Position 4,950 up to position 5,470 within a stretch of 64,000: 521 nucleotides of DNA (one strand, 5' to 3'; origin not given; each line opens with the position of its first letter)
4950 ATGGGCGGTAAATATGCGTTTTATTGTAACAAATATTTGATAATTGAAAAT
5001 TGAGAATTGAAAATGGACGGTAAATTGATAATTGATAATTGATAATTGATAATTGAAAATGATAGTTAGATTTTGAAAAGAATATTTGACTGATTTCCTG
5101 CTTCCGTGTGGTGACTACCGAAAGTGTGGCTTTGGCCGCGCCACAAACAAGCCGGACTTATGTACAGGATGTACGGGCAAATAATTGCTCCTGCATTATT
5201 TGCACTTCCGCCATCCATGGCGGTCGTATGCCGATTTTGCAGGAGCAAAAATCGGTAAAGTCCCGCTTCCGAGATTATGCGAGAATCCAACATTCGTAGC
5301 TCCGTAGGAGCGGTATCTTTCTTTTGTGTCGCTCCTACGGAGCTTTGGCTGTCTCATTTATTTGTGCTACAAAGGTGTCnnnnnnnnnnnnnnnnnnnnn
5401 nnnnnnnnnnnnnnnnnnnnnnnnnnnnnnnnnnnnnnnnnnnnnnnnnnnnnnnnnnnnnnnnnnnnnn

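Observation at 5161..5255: Nested, modular hairpin element seen in empty and filled states (45-, 95- and 143/145-nt forms)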

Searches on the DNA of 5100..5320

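Call 25: search_rna_families(source=window, start=5100, end=5320, threshold=evalue, max_evalue=10)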
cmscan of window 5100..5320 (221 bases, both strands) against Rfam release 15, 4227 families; matches with E-value up to 10: 6.
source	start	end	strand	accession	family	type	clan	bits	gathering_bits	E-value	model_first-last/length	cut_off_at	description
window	5158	5225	-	RF00409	SNORA7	Gene; snRNA; snoRNA; HACA-box;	CL00025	16.3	100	0.29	1-140/140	no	Small nucleolar RNA SNORA7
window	5185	5248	+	RF03872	MIR6426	Gene; miRNA;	-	14.7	96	2.8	1-84/84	no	MIR6426 microRNA precursor family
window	5298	5320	-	RF01687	Acido-Lenti-1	Gene; sRNA;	-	14.1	37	0.52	24-46/46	5'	Acido-Lenti-1 RNA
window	5185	5320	+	RF01660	ceN88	Gene; snRNA; snoRNA; HACA-box;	-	14.1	40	1.1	1-140/140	no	Nematode snoRNA ceN88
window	5153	5278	+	RF00195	RsmY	Gene; sRNA;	CL00106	12.8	57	0.43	1-121/121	no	RsmY RNA family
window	5208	5227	-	RF00195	RsmY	Gene; sRNA;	CL00106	8.1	57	8.8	48-67/121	no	RsmY RNA family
